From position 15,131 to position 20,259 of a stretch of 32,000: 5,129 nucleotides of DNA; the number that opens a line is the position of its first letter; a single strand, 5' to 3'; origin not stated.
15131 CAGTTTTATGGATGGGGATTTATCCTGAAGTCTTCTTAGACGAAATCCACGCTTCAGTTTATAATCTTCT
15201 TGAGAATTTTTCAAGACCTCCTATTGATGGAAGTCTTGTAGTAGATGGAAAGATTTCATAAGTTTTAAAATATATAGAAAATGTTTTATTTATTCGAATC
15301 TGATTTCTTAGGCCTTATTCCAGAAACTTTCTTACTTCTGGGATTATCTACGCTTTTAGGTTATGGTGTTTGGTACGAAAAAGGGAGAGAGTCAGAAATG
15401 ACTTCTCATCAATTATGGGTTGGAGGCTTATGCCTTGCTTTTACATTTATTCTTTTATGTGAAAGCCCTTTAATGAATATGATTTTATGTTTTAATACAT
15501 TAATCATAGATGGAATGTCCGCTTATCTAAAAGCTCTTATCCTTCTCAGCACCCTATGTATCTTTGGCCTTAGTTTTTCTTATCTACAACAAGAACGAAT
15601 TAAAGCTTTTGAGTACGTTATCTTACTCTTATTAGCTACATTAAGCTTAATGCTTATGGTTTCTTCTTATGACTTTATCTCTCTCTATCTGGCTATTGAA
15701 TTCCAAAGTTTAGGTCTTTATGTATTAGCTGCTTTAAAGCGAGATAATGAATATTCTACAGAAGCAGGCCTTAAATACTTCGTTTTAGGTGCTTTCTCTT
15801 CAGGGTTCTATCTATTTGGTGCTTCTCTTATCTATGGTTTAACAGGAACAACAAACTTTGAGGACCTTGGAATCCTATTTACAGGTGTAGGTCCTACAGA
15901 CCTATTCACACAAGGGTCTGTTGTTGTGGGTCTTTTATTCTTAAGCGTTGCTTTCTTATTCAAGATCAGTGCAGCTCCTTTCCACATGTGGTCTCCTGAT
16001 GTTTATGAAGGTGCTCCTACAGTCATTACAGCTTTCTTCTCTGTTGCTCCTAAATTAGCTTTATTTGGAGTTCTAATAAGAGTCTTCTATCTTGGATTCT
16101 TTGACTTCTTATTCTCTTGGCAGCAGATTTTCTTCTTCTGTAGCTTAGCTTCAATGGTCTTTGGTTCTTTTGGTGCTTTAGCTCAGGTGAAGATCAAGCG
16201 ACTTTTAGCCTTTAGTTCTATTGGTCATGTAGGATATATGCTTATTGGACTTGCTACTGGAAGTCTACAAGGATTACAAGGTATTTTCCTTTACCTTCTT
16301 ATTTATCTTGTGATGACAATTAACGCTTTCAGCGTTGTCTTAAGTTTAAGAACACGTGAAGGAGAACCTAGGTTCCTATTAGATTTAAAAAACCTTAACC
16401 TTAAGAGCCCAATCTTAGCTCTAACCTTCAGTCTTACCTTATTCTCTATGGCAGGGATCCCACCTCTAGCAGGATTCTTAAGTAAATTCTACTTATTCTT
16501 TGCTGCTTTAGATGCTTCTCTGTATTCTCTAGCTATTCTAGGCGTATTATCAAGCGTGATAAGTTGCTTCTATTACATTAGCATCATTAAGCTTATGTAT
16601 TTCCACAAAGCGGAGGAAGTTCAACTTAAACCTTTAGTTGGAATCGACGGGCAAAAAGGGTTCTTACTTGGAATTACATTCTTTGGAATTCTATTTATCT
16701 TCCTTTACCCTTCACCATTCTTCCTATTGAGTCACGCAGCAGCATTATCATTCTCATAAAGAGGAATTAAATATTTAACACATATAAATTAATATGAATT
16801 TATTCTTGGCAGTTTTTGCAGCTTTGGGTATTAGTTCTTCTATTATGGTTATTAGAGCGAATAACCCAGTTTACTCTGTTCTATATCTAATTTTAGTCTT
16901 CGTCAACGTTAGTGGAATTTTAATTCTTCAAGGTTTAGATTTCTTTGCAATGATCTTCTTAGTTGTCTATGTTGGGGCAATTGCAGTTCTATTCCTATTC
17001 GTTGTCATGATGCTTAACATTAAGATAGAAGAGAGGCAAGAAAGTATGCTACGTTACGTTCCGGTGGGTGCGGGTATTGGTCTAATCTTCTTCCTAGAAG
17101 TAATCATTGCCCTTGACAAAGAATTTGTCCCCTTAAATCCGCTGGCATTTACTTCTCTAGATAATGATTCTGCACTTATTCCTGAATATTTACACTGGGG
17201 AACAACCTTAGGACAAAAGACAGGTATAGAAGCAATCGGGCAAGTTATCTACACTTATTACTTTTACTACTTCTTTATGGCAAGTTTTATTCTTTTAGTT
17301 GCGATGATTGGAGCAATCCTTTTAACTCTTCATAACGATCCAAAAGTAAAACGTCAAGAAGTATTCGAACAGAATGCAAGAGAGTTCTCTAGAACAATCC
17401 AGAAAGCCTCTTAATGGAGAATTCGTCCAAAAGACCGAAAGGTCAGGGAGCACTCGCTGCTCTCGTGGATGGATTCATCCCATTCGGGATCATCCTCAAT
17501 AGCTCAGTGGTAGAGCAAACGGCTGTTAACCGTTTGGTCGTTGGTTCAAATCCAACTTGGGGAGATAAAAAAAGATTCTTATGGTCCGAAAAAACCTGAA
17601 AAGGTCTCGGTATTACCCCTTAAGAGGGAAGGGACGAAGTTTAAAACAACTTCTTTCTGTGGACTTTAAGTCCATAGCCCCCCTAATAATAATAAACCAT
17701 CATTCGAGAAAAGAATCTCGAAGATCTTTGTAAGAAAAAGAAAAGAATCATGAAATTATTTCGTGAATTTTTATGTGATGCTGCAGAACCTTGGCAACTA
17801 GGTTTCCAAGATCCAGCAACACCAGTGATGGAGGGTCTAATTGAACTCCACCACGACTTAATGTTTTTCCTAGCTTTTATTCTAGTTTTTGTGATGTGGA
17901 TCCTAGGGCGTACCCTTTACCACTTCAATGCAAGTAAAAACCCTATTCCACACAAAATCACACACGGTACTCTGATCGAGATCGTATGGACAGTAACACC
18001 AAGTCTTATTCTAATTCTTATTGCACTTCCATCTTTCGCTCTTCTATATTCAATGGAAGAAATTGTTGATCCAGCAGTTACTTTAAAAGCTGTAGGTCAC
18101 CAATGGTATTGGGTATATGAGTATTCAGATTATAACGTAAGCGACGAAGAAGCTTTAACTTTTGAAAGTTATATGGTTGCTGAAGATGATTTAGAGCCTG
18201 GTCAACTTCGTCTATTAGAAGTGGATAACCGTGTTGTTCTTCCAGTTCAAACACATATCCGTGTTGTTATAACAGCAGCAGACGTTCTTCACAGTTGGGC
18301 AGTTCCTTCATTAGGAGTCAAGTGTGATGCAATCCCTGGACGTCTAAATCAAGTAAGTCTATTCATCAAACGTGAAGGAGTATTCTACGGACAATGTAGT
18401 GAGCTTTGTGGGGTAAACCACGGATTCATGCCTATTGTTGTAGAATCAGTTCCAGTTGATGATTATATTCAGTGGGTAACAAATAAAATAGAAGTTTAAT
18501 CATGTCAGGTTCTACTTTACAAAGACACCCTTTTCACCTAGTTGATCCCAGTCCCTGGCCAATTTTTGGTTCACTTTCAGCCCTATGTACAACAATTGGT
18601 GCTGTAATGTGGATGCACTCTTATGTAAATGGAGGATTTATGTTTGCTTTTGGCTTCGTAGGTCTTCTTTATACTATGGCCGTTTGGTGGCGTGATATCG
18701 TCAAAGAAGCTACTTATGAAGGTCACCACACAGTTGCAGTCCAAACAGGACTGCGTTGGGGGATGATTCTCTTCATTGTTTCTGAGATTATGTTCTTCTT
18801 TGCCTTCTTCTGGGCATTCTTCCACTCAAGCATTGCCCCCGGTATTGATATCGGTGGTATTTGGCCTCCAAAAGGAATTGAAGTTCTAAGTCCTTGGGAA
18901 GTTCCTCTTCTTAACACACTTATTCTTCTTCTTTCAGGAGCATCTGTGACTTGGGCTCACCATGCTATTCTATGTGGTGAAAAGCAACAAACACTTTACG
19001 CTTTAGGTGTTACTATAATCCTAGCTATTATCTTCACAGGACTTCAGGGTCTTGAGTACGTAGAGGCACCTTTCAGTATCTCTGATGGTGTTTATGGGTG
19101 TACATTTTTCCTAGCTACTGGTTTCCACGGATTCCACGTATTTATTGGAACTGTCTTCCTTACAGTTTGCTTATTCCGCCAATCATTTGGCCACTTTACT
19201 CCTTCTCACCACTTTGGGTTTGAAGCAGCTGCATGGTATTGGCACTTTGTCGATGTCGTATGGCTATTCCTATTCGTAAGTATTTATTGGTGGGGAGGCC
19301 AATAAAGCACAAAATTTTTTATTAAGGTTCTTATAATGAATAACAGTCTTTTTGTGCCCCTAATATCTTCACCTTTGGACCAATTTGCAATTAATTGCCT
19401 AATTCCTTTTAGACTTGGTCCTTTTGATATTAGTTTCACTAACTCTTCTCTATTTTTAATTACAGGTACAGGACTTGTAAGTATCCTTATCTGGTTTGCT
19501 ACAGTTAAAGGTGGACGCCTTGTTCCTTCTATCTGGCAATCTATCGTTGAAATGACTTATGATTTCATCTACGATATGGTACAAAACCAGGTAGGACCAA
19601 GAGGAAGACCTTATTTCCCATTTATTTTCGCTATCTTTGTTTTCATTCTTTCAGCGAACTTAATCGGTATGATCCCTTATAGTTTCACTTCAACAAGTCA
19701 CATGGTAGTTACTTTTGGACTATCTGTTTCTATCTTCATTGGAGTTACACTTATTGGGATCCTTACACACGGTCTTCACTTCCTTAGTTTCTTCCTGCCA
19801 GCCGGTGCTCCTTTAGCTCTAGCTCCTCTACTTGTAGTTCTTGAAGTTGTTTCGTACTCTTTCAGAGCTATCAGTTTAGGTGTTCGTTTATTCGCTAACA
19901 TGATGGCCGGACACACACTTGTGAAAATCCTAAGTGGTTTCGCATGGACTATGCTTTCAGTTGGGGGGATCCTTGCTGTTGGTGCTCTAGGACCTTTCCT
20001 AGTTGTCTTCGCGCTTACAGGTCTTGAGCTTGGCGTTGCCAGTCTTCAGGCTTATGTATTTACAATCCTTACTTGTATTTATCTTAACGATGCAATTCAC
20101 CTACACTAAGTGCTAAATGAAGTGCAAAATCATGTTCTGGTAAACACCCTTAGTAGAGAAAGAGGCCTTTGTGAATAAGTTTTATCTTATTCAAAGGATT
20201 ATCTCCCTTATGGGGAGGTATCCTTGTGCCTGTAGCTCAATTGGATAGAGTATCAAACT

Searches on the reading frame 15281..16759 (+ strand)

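Call 9: search_protein_families(library=pfam, proteins=[window:15281-16759:+])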
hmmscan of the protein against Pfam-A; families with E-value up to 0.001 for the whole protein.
window:15281-16759:+ (492 aa): 1 family
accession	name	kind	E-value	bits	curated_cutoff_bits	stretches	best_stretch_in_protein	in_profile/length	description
PF00361.26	Proton_antipo_M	-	1.5e-80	271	21.5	1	129-428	1-294/294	NADH:quinone oxidoreductase/Mrp antiporter, TM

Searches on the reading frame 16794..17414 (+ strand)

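Call 9: search_protein_families(library=pfam, proteins=[window:16794-17414:+])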
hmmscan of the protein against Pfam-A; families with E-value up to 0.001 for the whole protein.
window:16794-17414:+ (206 aa): 1 family
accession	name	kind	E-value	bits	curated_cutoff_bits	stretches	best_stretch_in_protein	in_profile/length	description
PF00499.25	Oxidored_q3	-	3.7e-37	127.7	33.2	1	15-177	1-146/146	NADH-ubiquinone/plastoquinone oxidoreductase chain 6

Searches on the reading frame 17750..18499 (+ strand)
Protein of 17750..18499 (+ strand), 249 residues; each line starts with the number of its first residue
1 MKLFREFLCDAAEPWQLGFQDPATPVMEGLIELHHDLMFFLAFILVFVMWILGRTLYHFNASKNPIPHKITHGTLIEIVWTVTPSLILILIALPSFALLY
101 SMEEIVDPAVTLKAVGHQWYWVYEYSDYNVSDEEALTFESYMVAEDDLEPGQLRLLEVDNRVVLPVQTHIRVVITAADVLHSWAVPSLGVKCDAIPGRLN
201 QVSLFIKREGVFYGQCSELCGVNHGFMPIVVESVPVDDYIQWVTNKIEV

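Call 9: search_protein_families(library=pfam, proteins=[window:17750-18499:+])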
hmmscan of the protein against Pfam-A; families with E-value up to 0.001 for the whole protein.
window:17750-18499:+ (249 aa): 2 families
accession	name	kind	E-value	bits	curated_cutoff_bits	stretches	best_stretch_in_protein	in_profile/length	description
PF00116.26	COX2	-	9.8e-63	209.9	22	1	111-234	2-120/120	Cytochrome C oxidase subunit II, periplasmic domain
PF02790.20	COX2_TM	-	1.4e-32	112.1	22.8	1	12-98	1-88/88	Cytochrome C oxidase subunit II, transmembrane domain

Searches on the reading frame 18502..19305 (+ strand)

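Call 9: search_protein_families(library=pfam, proteins=[window:18502-19305:+])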
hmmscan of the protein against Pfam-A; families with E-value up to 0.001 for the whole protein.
window:18502-19305:+ (267 aa): 1 family
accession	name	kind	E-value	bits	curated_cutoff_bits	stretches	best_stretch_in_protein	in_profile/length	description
PF00510.24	COX3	-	5.9e-117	390.5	23.8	1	9-265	1-257/258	Cytochrome c oxidase subunit III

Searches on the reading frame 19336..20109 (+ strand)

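Call 9: search_protein_families(library=pfam, proteins=[window:19336-20109:+])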
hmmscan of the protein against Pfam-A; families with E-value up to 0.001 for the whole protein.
window:19336-20109:+ (257 aa): 1 family
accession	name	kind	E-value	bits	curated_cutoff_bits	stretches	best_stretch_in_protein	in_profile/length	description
PF00119.25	ATP-synt_A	-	1.9e-60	204.9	33.9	1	41-251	4-217/217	ATP synthase A chain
